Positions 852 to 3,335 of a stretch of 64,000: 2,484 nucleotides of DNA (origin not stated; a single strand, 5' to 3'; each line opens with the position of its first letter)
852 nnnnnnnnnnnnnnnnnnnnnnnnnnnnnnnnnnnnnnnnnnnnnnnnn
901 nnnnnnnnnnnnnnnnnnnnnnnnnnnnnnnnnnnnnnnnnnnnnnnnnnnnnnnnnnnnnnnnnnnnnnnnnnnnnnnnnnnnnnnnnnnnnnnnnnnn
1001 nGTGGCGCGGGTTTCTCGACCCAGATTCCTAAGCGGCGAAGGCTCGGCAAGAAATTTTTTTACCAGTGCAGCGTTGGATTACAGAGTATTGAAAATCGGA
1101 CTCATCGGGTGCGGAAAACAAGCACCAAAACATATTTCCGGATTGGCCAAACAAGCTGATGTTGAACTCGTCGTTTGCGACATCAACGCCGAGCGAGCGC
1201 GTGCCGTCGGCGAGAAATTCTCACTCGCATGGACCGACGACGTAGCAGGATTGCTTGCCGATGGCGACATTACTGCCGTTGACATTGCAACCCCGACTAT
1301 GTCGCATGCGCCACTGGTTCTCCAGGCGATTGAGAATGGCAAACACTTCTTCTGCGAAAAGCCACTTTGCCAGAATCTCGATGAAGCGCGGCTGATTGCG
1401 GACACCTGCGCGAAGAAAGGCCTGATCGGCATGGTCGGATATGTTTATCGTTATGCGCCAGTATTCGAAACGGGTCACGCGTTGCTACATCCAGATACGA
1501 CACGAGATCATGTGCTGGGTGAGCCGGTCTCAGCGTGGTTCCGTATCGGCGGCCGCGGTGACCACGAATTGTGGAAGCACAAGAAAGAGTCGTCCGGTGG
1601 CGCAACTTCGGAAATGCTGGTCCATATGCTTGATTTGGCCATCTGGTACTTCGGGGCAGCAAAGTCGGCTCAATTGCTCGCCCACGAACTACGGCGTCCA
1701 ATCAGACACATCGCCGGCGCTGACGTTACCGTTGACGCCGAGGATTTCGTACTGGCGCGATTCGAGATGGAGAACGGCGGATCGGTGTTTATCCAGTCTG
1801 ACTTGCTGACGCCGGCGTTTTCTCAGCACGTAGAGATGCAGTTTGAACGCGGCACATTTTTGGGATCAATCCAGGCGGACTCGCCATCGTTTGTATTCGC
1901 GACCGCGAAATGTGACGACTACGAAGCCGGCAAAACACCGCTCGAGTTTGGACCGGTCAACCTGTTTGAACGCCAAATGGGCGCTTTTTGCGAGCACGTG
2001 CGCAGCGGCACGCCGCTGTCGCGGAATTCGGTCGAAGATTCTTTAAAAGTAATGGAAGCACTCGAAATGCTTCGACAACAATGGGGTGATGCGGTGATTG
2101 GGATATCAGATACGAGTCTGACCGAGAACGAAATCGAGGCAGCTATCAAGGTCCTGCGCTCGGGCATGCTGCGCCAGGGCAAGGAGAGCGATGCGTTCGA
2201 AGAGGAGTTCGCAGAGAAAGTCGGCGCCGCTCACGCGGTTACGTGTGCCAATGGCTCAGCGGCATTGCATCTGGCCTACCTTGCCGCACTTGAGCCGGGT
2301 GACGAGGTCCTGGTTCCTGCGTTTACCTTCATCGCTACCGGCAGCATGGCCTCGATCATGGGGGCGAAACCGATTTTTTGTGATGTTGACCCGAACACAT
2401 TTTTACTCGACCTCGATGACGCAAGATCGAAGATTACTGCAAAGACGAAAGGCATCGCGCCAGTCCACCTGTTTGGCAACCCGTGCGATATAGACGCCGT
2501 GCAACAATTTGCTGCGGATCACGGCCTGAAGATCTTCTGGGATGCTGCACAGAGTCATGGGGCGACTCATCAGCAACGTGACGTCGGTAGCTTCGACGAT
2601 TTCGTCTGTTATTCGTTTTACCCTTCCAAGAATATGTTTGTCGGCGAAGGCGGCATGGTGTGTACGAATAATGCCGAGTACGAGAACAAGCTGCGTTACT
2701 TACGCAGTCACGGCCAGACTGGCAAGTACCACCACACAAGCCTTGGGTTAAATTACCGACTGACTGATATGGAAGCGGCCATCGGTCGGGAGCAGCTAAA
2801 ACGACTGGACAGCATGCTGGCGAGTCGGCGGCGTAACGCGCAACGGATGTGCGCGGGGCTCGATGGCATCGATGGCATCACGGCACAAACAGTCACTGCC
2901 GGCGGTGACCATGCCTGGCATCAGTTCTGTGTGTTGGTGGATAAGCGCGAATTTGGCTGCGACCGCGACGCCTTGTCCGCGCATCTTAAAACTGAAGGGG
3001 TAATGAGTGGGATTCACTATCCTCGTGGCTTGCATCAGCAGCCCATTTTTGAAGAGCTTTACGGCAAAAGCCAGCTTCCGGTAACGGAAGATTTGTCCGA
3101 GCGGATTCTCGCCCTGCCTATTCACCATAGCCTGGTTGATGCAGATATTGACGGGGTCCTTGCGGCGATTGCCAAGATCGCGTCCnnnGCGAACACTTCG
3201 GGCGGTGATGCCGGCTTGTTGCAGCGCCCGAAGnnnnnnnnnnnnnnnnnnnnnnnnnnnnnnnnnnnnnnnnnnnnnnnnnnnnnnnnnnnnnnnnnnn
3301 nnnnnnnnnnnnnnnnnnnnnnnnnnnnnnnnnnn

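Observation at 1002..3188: Single-ORF fusion of a WbpB-type 3-dehydrogenase and a WbpE-type aminotransferase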

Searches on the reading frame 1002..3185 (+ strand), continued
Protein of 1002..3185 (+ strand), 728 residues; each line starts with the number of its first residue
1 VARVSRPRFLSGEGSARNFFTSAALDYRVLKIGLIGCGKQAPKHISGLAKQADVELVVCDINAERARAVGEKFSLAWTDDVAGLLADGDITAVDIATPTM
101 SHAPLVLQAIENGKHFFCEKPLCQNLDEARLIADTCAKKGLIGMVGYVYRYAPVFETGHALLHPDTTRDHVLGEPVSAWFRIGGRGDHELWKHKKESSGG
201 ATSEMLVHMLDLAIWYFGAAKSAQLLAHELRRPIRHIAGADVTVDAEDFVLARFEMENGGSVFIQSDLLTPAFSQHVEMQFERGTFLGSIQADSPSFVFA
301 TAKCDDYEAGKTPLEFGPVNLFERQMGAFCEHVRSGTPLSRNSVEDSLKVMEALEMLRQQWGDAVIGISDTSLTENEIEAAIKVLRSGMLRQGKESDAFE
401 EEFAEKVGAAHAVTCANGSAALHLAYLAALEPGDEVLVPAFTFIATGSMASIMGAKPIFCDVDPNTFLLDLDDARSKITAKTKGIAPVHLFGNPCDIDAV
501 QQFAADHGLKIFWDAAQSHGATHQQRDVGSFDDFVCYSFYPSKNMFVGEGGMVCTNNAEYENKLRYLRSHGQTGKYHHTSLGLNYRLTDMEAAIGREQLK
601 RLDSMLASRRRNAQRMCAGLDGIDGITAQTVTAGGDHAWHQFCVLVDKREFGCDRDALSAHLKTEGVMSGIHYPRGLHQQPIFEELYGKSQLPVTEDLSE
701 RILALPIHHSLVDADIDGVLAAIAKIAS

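Call 63: find_encoding_contigs(protein=P0194, flank=6000, max_places=2)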
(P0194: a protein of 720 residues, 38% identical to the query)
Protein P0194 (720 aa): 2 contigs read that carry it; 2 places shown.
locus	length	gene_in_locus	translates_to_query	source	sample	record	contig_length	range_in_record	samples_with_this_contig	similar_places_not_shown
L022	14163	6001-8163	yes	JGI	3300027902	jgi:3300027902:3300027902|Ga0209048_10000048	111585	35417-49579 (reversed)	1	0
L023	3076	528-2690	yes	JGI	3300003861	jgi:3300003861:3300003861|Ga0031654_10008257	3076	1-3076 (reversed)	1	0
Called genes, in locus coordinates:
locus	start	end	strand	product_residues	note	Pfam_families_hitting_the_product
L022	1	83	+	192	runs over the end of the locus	PF25084:LbH_EIF2B (faint), PF25087:GMPPB_C (faint), PF00132:Hexapep, PF14602:Hexapep_2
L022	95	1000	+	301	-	-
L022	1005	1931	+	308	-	PF01370:Epimerase, PF04321:RmlD_sub_bind (weak), PF16363:GDP_Man_Dehyd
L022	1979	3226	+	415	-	PF08421:Methyltransf_13, PF13489:Methyltransf_23, PF08484:Methyltransf_14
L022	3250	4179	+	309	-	PF00535:Glycos_transf_2, PF13641:Glyco_tranf_2_3 (weak)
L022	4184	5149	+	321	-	PF01370:Epimerase, PF02719:Polysacc_synt_2 (faint), PF16363:GDP_Man_Dehyd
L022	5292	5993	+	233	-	PF00535:Glycos_transf_2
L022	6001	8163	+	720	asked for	PF01041:DegT_DnrJ_EryC1, PF00155:Aminotran_1_2 (weak), PF01053:Cys_Met_Meta_PP (weak), PF01408:GFO_IDH_MocA, PF02894:GFO_IDH_MocA_C, PF22725:GFO_IDH_MocA_C3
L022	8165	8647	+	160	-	PF25084:LbH_EIF2B (weak), PF14602:Hexapep_2 (faint), PF25087:GMPPB_C, PF00132:Hexapep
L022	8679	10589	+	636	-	PF26626:DUF8201, PF13231:PMT_2 (weak)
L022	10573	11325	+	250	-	PF00535:Glycos_transf_2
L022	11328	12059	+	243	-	PF05219:DREV (weak), PF13489:Methyltransf_23, PF13847:Methyltransf_31, PF08241:Methyltransf_11, PF08242:Methyltransf_12, PF13649:Methyltransf_25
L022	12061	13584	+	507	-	-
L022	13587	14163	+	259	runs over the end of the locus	PF00535:Glycos_transf_2, PF10111:Glyco_tranf_2_2 (weak)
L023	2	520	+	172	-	?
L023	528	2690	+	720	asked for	PF01041:DegT_DnrJ_EryC1, PF00155:Aminotran_1_2 (weak), PF01053:Cys_Met_Meta_PP (weak), PF01408:GFO_IDH_MocA, PF02894:GFO_IDH_MocA_C, PF22725:GFO_IDH_MocA_C3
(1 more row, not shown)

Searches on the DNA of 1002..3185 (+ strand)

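Call 65: search_rna_families(source=L007, threshold=evalue, max_evalue=1)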
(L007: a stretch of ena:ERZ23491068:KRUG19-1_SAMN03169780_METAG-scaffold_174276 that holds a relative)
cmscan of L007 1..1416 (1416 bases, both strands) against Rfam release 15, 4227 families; matches with E-value up to 1: 0.
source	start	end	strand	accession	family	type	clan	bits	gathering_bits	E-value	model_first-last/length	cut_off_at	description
